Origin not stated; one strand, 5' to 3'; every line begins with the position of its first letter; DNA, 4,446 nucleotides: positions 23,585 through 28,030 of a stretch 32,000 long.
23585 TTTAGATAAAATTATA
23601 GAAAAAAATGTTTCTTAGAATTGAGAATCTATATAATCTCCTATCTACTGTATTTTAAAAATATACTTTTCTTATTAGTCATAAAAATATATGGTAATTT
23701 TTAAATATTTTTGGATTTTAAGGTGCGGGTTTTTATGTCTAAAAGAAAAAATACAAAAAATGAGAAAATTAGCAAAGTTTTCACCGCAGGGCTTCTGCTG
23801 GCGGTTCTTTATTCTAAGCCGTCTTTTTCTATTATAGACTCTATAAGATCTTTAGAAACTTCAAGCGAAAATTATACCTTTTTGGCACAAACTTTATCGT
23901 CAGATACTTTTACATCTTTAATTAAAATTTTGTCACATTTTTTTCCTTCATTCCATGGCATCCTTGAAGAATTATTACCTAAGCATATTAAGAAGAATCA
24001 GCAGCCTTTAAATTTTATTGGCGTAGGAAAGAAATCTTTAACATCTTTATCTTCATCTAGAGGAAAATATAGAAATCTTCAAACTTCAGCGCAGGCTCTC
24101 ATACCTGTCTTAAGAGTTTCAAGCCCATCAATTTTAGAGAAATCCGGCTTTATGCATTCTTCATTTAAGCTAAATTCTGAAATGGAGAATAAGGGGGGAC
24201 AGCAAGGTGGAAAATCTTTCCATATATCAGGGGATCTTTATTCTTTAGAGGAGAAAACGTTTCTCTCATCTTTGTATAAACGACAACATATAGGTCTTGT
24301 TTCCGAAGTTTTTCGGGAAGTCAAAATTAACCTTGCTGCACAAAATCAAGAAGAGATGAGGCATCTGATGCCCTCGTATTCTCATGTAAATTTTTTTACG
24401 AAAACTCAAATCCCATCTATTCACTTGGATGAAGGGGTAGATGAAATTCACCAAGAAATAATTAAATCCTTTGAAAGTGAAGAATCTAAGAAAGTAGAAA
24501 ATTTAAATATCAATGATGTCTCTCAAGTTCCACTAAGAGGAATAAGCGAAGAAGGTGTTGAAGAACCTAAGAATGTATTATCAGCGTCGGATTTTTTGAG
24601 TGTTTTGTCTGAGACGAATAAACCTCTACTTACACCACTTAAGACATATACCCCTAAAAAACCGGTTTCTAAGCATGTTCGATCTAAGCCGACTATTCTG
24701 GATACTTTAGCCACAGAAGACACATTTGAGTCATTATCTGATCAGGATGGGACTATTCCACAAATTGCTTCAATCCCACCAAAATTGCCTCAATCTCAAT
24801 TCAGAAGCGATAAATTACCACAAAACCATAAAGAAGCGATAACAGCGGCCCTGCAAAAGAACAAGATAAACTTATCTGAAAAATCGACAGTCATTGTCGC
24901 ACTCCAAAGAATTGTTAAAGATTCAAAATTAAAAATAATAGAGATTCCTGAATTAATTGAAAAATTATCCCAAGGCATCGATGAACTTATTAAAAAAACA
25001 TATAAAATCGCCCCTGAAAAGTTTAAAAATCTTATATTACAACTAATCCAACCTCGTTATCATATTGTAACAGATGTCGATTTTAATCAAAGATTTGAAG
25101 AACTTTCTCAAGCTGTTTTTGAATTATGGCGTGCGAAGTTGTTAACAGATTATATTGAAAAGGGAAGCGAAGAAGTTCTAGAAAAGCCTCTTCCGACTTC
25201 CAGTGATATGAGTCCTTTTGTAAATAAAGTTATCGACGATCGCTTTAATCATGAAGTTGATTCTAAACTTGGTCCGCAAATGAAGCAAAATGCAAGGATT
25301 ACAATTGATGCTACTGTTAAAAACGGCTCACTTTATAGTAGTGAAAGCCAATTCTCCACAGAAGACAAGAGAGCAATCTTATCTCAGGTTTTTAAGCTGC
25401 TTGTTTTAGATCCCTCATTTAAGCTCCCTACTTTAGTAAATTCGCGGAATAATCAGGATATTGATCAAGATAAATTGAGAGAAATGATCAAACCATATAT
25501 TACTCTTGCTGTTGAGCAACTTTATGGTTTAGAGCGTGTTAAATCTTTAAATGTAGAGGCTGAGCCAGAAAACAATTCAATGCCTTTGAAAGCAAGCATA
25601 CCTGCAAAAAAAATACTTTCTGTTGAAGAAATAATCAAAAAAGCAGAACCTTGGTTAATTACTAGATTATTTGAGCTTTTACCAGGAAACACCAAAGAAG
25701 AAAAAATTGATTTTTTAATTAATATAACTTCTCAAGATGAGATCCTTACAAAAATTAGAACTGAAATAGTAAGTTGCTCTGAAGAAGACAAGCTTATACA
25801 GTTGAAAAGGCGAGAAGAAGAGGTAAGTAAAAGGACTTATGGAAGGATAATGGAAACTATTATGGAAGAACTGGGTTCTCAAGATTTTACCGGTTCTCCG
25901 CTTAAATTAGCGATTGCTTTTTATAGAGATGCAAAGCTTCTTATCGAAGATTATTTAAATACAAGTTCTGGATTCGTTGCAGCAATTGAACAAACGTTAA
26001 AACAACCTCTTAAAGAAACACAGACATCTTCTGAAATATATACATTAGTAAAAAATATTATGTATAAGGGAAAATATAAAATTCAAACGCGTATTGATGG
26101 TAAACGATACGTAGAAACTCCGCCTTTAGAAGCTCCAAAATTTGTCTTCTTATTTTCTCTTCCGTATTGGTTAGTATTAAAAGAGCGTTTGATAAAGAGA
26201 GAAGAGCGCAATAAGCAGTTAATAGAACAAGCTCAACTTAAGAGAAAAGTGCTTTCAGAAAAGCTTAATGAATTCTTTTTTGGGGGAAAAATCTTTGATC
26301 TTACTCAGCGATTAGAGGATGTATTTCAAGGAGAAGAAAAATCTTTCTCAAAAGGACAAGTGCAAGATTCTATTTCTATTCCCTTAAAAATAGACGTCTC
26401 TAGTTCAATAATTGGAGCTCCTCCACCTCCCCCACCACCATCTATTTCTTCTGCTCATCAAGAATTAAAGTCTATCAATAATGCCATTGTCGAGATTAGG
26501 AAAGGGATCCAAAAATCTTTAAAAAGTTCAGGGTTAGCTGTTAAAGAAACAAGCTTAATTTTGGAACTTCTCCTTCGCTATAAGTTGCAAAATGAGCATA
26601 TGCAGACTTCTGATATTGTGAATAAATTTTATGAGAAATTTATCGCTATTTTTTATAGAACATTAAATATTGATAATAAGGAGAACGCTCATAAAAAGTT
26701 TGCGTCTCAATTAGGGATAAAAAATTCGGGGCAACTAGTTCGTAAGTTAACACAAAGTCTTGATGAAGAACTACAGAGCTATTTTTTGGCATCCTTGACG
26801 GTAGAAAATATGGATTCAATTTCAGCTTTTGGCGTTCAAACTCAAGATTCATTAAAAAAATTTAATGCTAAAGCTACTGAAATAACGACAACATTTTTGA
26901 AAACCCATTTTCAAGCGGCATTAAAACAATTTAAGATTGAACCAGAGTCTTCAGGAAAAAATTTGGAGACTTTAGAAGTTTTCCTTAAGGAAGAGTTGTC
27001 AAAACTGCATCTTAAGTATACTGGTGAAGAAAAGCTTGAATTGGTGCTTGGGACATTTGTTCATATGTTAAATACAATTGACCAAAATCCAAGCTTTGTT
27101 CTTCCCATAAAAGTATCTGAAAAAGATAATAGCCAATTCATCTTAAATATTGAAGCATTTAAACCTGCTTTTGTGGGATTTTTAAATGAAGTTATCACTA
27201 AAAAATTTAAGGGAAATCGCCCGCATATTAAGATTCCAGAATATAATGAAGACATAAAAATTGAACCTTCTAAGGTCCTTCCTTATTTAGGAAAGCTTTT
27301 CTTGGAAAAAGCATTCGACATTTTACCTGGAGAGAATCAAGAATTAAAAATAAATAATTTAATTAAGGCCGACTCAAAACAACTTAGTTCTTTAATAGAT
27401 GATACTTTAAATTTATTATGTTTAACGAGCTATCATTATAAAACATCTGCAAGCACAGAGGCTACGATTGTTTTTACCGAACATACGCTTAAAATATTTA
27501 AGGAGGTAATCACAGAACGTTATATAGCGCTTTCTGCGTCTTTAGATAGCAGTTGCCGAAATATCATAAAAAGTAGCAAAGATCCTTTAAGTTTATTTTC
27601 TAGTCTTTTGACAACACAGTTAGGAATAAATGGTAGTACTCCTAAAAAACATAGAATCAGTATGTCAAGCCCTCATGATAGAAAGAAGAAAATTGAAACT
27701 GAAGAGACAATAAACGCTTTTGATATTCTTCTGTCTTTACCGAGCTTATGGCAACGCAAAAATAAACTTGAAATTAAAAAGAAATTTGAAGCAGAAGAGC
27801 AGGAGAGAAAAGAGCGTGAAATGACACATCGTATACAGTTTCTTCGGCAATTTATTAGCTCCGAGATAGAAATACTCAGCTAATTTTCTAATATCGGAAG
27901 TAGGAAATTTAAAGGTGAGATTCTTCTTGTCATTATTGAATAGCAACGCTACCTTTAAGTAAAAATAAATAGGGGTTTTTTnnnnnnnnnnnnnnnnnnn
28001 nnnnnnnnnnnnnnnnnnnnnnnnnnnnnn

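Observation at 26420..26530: Polyproline tract plus WH2/beta-thymosin-like motif in a giant orphan protein: candidate host-actin-targeting effector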

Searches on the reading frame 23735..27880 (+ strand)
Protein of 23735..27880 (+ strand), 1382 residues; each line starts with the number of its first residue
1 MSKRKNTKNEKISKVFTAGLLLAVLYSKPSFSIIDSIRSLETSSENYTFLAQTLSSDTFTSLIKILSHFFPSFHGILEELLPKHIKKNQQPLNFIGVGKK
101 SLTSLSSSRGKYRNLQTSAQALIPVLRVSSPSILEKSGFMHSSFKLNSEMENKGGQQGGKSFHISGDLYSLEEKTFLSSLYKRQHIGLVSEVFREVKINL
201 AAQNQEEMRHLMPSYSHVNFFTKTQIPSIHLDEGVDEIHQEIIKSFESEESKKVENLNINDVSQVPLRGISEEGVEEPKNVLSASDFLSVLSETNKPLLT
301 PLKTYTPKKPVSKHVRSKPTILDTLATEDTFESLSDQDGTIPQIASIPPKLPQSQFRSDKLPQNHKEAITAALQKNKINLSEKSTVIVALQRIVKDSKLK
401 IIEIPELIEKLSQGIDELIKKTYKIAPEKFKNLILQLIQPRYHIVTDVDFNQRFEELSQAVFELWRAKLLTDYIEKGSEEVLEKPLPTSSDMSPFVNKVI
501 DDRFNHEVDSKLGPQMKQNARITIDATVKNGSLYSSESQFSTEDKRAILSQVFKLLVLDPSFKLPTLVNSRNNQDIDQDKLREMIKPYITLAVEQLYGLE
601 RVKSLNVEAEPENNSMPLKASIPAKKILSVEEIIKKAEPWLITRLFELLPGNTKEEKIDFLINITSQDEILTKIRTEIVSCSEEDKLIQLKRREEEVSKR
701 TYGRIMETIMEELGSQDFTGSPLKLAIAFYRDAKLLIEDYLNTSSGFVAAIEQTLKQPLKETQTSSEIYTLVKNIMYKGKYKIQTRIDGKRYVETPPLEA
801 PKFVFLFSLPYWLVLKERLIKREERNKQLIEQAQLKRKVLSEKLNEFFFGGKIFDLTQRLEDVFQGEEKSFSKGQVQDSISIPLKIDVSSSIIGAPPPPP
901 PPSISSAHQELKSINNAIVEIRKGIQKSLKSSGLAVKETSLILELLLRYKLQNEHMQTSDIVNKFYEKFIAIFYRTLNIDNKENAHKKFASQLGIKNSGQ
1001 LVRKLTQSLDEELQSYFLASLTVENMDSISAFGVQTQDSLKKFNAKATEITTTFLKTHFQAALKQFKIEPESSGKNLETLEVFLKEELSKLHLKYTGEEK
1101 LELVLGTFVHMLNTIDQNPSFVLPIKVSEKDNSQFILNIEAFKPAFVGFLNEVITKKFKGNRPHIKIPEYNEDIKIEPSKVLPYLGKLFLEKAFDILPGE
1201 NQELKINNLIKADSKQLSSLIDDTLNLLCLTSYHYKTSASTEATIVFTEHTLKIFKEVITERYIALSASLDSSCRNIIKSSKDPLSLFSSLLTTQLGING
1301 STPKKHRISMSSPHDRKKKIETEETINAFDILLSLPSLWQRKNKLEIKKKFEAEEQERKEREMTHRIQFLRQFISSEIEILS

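Call 6: search_protein_families(library=pfam, proteins=[window:23735-27880:+], max_evalue=10)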
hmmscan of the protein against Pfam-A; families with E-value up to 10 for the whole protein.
window:23735-27880:+ (1382 aa): 1 family
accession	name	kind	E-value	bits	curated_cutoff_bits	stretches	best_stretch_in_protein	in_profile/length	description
PF16844.10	DIMCO_N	-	0.043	14.6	36.7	1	998-1029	21-52/91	Dinitrogenase iron-molybdenum cofactor, N-terminal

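Call 7: search_protein_families(library=ncbifam, proteins=[window:23735-27880:+], max_evalue=10)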
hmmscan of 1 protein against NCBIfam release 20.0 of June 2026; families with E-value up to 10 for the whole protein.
window:23735-27880:+ (1382 aa): 1 family
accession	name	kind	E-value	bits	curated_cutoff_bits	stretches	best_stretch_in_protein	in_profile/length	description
TIGR02838.1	spore_V_AC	equivalog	0.16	11.7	164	1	827-883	4-59/141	stage V sporulation protein AC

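Call 8: find_homologous_proteins(query=window:23735-27880:+, max_evalue=0.001)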
Query window:23735-27880:+ (1382 aa): 4 proteins with E <= 0.001 among 8000 candidates.
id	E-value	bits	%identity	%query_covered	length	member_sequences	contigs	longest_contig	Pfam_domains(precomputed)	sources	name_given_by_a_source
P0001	0.0e+0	2976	100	100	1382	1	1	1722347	-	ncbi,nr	ncbi:hypothetical protein IM40_00100 [Candidatus Paracaedimonas acanthamoebae]|nr:hypothetical prote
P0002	0.0e+0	1521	56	100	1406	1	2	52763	-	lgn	-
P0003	0.0e+0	1263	53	76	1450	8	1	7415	-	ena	-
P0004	3.8e-260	884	43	80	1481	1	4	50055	-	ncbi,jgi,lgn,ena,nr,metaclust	ncbi:MAG: hypothetical protein BGO77_07040 [Caedibacter sp. 37-49]|nr:MAG: hypothetical protein BGO7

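Call 45: search_protein_families(library=pfam, alignment_id=A1, max_evalue=1)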
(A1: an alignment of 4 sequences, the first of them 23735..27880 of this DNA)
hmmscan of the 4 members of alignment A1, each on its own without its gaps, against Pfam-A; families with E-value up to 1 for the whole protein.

A. member 1, window:23735-27880:+ (1382 aa): 1 family
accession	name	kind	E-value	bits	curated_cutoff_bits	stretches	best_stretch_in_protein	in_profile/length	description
PF16844.10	DIMCO_N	-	0.043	14.6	36.7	0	998-1029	21-52/91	Dinitrogenase iron-molybdenum cofactor, N-terminal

B. families by the number of members that match (of 4 scanned): 2 families
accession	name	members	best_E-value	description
PF16844.10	DIMCO_N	1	0.043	Dinitrogenase iron-molybdenum cofactor, N-terminal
PF19070.5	DUF5766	1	0.2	Family of unknown function (DUF5766)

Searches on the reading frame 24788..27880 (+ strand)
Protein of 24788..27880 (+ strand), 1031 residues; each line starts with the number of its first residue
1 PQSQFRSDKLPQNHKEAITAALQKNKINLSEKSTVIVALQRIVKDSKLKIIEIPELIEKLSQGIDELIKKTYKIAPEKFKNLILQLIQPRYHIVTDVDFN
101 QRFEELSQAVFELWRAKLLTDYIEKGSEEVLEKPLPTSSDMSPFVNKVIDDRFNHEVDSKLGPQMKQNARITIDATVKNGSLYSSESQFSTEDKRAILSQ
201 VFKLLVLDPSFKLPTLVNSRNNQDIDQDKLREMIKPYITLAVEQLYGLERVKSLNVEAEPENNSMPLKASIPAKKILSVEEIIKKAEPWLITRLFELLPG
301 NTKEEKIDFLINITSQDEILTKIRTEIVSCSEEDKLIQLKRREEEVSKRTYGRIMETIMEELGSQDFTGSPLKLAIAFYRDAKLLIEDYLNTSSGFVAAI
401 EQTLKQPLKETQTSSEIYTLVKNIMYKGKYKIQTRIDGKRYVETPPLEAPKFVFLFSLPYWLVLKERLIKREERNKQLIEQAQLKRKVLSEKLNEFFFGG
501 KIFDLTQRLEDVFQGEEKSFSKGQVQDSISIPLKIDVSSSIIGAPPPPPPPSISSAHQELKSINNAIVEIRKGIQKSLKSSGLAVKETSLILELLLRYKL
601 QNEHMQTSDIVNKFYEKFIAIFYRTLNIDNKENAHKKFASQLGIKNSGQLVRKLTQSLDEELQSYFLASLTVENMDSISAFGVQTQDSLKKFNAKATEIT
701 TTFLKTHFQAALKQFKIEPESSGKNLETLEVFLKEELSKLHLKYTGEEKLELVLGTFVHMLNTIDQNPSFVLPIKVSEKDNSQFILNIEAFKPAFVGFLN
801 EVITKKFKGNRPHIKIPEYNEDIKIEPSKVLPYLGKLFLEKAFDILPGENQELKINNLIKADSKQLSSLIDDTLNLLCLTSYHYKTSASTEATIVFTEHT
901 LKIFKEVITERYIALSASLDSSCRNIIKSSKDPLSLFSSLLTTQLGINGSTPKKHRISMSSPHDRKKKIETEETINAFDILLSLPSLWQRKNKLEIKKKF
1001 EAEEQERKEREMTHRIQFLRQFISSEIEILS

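Call 17: search_solved_structures(query=A2, max_evalue=10)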
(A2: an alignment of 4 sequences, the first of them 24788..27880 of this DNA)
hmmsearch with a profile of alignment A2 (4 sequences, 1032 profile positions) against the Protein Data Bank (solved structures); distinct sequences matched with E-value up to 10: 1.
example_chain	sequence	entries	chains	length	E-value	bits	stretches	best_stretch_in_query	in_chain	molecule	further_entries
6vvw_A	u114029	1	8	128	1.3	10.2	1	792-865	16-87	Tautomerase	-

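Call 21: find_related_loci(query=A2, collection=genome_contigs, flank=10000)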
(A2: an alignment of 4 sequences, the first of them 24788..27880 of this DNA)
Query A2 (1031 aa) in genome_contigs; peptide patterns used: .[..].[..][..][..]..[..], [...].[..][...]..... (x = any residue, [..] = any of these).
259 stretches matched a pattern; 2 encode a relative of the query (tblastn E <= 1e-3); 2 distinct loci.
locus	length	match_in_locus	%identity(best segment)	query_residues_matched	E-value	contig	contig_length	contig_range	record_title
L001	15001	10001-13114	66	1-1031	0e+0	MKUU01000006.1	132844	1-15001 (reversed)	MAG: Caedibacter sp. 38-128 SCNpilot_expt_500_p_scaffold_127, whole genome shotgun sequence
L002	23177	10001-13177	44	2-1031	0e+0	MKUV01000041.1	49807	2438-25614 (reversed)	MAG: Caedibacter sp. 37-49 SCNpilot_expt_500_p_scaffold_419, whole genome shotgun sequence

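Call 26: search_protein_representatives(alignment_id=A2)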
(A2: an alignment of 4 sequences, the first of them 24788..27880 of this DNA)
Query: 4 sequences, 1032 profile positions. Proteins with E-value up to 0.001 (for the whole library): 7; up to 1e-10: 7; up to 1e-30: 6. The best 7 are listed.
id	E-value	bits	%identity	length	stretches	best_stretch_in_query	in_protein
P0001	0.0e+00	1854.8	-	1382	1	1-1032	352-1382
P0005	0.0e+00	1254.4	-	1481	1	1-1032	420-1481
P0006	2.5e-201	688.0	-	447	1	593-1032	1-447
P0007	1.6e-92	327.7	-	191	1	841-1032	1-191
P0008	7.1e-61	223.0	-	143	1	72-214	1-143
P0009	8.6e-44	166.4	-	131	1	758-886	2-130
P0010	2.4e-26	108.7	-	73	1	960-1031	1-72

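Call 30: predict_structure(alignment_id=A2)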
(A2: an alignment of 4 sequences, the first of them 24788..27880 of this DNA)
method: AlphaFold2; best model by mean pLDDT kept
length: 1031 residues; sequences in the alignment: 4
mean_pLDDT: 53.7   pTM: 0.32
mean pLDDT of the five models: 53.7, 49.8, 48.4, 46.7, 45.1
residues with pLDDT >= 90: 3; 70-90: 235; 50-70: 295; < 50: 498
segments of 3 or more residues with pLDDT < 50: 1-8, 153-169, 173-179, 185-187, 208-211, 236-286, 288-291, 297-300, 358-459, 462-464, 477-564, 624-628, 633-656, 665-690, 710-829, 884-892, 1025-1031
pLDDT, mean of each block of 10 residues (from residue 1): 38 84 85 79 80 86 87 87 74 56 80 89 68 75 72 43 38 46 51 55 52 54 56 48 35 29 24 33 46 49 54 56 67 72 68 53 38 35 45 42 40 46 43 35 40 47 51 50 41 44 31 29 23 25 35 35 58 72 52 67 71 64 47 44 32 44 48 39 42 51 53 41 43 41 33 36 34 33 30 42 44 35 39 62 69 73 69 64 49 53 65 73 80 82 69 72 58 71 78 71 67 77 52 33
secondary structure, 60 per line:
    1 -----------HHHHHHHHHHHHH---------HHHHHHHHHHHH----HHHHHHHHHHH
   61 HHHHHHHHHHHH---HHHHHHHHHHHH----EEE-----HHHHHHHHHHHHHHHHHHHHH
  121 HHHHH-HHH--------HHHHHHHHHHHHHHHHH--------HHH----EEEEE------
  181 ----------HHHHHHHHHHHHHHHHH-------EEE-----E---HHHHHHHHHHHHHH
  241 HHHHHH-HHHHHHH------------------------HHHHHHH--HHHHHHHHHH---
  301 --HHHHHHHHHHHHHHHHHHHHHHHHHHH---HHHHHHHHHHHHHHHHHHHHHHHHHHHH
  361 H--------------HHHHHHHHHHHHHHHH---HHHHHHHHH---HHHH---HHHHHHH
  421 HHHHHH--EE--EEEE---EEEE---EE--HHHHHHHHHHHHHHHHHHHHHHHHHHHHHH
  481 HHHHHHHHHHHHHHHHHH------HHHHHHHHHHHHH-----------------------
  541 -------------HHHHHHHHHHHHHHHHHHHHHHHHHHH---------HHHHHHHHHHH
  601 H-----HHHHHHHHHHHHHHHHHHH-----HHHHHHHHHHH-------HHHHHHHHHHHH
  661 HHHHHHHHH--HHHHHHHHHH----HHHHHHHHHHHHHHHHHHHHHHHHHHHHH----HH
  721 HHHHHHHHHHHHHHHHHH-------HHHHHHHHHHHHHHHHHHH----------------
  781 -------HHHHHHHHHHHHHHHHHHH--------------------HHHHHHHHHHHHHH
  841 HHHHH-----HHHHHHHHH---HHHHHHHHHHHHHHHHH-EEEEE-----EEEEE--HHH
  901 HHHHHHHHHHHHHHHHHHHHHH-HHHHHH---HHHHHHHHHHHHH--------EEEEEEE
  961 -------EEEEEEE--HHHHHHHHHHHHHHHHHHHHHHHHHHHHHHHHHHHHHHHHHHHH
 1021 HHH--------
elements in order (helices of 4 or more, strands of 3 or more residues): H12-24 H34-45 H50-72 H76-87 E92-94 H100-125 H138-154 E170-174 H191-207 E215-217 H227-246 H248-254 H279-285 H288-297 H303-329 H333-361 H376-391 H395-403 H407-410 H414-426 E433-436 E440-443 H451-498 H505-517 H554-580 H590-601 H607-625 H631-641 H649-669 H672-681 H686-714 H719-738 H746-764 H788-806 H827-845 H851-859 H863-879 E881-885 E891-895 H898-922 H924-929 H933-945 E954-960 E968-974 H977-1023

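Call 34: fold_search(model_id=the predicted structure, library=pdb)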
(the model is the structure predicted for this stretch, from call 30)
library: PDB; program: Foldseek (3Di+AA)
matches with E <= 10: 92; with E <= 0.001: 0
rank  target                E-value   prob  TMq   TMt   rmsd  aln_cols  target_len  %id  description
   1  8glv_Cn               5.0e-02  0.10  0.07  0.03  64.4      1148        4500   11  96-nm repeat unit of doublet microtubules from Chlamydomonas reinhardtii flagella (released 2023-05-31)
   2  6bfi_B                1.5e-01  0.09  0.07  0.08  37.6      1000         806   11  Vinculin homolog in a sponge (phylum Porifera) reveals vertebrate-like cell adhesions involved in early multicellular  (released 2018-06-13)
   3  9y6s_9a               3.0e-01  0.06  0.08  0.06  74.2      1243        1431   10  96-nm repeat of the Leishmania tarentolae doublet microtubule (released 2025-12-17)
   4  6eu0_O                3.7e-01  0.06  0.06  0.08  26.8       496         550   15  RNA Polymerase III open pre-initiation complex (OC-PIC) (released 2018-01-17)
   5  7mq8_LM               4.1e-01  0.06  0.09  0.06  48.0      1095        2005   11  Cryo-EM structure of the human SSU processome, state pre-A1 (released 2021-09-22)
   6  8q72_E                6.6e-01  0.04  0.05  0.09  36.8       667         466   10  E. coli plasmid-borne JetABCD(E248A) core in a cleavage-competent state (released 2024-01-31)
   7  8ptk_e                7.2e-01  0.03  0.07  0.03  75.1      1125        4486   12  Composite structure of Dynein-Dynactin-JIP3-LIS1 (released 2024-03-27)
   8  7nyx_A                7.5e-01  0.01  0.05  0.04  85.1      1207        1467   11  Cryo-EM structure of the MukBEF-MatP-DNA monomer (closed conformation) (released 2021-07-07)
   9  6eu2_O                1.2e+00  0.04  0.06  0.09  29.1       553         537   13  Apo RNA Polymerase III - open conformation (oPOL3) (released 2018-01-17)
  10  6vp9_B                1.7e+00  0.04  0.08  0.08  22.5       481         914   13  Cryo-EM structure of human NatB complex (released 2020-09-23)
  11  3wyg_C                1.8e+00  0.03  0.08  0.08  30.0      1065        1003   11  Crystal structure of Xpo1p-PKI-Gsp1p-GTP complex (released 2014-11-12)
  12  8i4x_A                1.8e+00  0.01  0.05  0.05  102.8       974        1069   11  Cryo-EM structure of 5-subunit Smc5/6 (released 2024-06-26)
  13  8iue_P                2.0e+00  0.08  0.04  0.11  17.7       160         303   11  RNA polymerase III pre-initiation complex melting complex 1 (released 2023-05-24)
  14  7rdr_A                2.0e+00  0.06  0.07  0.14  26.6       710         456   12  Circular tandem repeat protein with novel repeat topology and enhanced subunit contact surfaces (released 2021-09-01)
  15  5xoj_C                2.0e+00  0.03  0.08  0.08  29.9      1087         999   10  Crystal structure of Xpo1p-PKI-Nup42p-Gsp1p-GTP complex (released 2017-08-16)
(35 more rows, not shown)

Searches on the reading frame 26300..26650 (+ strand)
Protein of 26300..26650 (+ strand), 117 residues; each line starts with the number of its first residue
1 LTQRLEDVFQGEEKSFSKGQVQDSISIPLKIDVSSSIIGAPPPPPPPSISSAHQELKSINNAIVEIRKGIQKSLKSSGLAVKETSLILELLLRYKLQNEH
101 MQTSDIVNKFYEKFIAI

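Call 6: search_protein_families(library=pfam, proteins=[window:26300-26650:+], max_evalue=10)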
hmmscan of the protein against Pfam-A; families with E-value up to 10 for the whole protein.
window:26300-26650:+ (117 aa): 2 families
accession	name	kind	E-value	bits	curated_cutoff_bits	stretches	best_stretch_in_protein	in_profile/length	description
PF14780.11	NEPRO_N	-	0.081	13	24.9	1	45-107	7-69/185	Nucleolus and neural progenitor protein, N-terminal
PF15471.11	TMEM171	-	0.16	11.4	27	1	18-47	197-226/320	Transmembrane protein family 171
